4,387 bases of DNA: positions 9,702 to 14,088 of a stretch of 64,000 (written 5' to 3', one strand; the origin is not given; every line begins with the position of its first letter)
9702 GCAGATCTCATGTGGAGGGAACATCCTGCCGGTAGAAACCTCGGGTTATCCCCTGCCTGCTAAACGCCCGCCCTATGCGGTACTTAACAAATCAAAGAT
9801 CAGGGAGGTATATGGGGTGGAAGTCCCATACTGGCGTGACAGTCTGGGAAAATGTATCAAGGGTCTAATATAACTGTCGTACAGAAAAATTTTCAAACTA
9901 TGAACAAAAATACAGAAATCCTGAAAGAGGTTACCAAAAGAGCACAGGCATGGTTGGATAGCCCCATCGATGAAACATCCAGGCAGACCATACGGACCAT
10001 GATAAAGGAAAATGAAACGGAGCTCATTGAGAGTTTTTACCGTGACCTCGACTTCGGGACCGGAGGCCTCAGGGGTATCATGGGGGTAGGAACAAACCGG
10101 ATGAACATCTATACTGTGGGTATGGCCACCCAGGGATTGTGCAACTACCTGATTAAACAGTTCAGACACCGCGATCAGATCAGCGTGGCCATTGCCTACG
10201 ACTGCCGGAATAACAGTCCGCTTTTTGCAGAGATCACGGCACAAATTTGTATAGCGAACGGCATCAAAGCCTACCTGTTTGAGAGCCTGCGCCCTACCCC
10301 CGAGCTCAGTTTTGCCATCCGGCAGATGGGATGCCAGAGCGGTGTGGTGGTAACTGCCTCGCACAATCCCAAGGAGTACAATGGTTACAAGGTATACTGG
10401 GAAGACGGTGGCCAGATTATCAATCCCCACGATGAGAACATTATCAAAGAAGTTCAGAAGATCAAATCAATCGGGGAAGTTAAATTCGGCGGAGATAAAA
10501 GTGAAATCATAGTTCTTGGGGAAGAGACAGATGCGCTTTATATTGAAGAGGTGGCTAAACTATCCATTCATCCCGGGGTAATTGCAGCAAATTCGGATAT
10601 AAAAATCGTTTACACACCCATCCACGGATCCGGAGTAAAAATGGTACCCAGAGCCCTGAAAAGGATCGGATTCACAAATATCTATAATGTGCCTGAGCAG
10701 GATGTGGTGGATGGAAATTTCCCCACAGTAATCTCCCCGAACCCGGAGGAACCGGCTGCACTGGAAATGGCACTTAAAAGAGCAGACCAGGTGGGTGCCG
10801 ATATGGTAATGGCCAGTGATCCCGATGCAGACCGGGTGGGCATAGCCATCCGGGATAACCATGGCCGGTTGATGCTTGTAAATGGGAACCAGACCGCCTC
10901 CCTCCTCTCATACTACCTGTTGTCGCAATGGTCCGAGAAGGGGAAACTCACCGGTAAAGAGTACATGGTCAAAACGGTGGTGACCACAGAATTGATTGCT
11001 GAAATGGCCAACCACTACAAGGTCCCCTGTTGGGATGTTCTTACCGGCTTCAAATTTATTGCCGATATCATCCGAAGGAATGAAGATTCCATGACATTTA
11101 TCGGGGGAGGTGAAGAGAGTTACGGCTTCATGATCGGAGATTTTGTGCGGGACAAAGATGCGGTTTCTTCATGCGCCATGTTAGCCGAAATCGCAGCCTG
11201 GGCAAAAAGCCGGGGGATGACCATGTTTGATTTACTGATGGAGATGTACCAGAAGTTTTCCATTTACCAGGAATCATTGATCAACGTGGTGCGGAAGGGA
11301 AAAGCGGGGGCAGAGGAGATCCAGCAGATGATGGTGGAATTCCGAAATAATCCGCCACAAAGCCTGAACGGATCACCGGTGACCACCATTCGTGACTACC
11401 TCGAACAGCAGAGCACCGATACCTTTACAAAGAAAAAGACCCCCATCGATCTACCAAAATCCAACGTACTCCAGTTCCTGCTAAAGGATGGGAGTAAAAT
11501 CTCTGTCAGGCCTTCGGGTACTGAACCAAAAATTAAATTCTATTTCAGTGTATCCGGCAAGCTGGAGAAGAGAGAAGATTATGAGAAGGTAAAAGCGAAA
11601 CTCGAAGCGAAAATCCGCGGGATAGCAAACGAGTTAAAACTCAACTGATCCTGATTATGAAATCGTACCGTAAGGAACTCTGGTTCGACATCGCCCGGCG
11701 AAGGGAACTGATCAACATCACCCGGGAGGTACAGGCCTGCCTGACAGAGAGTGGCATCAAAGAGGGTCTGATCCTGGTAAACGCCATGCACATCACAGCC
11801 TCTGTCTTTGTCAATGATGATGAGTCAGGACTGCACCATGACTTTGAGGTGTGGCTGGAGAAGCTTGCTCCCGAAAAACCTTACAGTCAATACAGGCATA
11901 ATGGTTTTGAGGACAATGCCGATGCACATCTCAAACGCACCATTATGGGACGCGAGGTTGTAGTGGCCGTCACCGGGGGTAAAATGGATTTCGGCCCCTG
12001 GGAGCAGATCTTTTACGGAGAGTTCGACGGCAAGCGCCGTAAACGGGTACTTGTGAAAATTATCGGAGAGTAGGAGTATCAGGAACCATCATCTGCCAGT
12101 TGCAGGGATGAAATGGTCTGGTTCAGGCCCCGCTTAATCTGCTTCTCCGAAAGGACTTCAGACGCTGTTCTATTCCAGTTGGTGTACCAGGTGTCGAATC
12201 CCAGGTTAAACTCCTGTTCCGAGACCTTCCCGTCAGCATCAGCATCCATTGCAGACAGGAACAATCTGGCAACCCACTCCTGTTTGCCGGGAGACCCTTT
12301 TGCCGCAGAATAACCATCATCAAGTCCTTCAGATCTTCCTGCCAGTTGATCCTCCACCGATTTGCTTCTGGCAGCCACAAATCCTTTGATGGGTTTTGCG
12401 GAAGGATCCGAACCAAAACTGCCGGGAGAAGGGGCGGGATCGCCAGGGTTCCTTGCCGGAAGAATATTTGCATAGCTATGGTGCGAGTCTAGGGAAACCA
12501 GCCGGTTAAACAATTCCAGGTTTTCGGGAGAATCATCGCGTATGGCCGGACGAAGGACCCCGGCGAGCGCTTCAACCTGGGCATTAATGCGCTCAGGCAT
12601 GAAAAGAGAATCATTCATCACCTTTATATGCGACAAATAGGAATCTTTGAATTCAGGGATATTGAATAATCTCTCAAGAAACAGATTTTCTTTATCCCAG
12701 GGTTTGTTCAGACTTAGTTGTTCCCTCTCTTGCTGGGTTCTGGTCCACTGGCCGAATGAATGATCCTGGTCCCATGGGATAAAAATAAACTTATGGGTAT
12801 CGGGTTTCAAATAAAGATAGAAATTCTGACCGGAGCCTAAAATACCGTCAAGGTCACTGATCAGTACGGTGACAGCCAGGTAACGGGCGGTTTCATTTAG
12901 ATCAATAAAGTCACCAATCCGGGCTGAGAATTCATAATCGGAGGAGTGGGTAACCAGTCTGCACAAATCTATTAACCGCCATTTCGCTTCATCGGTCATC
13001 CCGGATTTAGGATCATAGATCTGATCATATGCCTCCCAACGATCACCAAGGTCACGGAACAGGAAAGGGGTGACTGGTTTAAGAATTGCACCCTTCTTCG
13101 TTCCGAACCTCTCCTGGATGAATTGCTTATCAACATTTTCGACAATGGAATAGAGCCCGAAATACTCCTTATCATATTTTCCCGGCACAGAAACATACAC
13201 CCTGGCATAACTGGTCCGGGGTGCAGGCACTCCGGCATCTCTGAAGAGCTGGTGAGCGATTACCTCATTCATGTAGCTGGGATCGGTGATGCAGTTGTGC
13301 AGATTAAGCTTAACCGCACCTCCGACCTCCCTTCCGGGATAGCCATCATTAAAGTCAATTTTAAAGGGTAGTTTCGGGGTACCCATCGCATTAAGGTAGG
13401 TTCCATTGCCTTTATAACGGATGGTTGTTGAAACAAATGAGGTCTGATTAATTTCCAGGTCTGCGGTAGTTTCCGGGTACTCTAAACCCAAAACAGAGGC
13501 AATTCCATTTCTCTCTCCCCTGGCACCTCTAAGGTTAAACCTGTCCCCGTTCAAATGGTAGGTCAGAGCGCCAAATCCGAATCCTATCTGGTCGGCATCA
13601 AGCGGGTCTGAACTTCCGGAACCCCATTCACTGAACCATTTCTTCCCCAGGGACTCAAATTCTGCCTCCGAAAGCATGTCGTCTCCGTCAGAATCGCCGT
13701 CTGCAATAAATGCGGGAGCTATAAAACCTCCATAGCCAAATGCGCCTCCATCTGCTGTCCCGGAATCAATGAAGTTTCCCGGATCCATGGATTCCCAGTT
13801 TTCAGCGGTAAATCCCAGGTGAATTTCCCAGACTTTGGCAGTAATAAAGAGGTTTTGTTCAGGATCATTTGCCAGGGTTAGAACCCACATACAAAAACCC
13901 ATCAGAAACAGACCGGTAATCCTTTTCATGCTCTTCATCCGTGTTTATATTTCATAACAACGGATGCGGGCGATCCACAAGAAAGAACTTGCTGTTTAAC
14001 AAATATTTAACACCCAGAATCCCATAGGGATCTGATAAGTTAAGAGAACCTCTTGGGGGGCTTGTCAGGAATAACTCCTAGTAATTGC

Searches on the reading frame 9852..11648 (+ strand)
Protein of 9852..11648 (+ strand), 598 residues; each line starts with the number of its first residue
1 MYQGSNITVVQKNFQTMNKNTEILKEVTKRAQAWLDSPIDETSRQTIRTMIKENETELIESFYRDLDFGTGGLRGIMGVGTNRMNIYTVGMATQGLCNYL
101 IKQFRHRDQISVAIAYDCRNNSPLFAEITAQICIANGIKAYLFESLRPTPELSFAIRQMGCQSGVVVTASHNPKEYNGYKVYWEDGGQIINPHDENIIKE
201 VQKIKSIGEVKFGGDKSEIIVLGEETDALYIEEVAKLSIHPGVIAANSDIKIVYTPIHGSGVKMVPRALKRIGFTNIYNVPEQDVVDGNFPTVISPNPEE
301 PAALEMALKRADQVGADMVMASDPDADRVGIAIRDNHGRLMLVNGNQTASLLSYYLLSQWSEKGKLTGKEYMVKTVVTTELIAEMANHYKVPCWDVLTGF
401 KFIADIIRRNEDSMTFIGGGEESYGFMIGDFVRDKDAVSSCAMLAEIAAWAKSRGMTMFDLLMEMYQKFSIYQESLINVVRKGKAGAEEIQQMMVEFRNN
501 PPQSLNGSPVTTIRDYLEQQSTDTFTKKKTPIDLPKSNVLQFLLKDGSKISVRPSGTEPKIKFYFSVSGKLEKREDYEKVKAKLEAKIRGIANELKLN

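Call 6: search_protein_families(library=pfam, proteins=[window:9852-11648:+], max_evalue=0.0001)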
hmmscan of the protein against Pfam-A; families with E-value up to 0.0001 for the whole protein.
window:9852-11648:+ (598 aa): 4 families
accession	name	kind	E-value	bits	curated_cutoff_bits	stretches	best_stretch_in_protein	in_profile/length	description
PF02878.22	PGM_PMM_I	-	1.7e-41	141.6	22.5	1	67-206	3-136/138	Phosphoglucomutase/phosphomannomutase, alpha/beta/alpha domain I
PF02879.22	PGM_PMM_II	-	1.5e-24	86.9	29.3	1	230-338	3-103/103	Phosphoglucomutase/phosphomannomutase, alpha/beta/alpha domain II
PF02880.22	PGM_PMM_III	-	1.3e-19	70.8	20.7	1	344-469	1-115/115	Phosphoglucomutase/phosphomannomutase, alpha/beta/alpha domain III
PF00408.26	PGM_PMM_IV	-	1.1e-05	25.8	23.1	1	519-566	21-51/68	Phosphoglucomutase/phosphomannomutase, C-terminal domain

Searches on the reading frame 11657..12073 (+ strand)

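Call 6: search_protein_families(library=pfam, proteins=[window:11657-12073:+], max_evalue=0.0001)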
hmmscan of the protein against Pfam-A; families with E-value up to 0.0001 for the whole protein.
window:11657-12073:+ (138 aa): 1 family
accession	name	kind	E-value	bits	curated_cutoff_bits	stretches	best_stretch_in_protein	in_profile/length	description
PF01894.22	UPF0047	-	9.6e-37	126.1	27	1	20-135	1-117/117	Uncharacterised protein family UPF0047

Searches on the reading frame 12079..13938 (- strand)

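Call 7: search_protein_families(library=pfam, proteins=[window:12079-13938:-], max_evalue=0.0001)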
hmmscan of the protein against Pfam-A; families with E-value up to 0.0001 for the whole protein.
window:12079-13938:- (619 aa): 1 family
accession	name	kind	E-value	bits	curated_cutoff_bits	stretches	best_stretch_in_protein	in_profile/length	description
PF08757.17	CotH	-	7.3e-53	180.6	23.8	1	173-470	1-292/322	CotH kinase protein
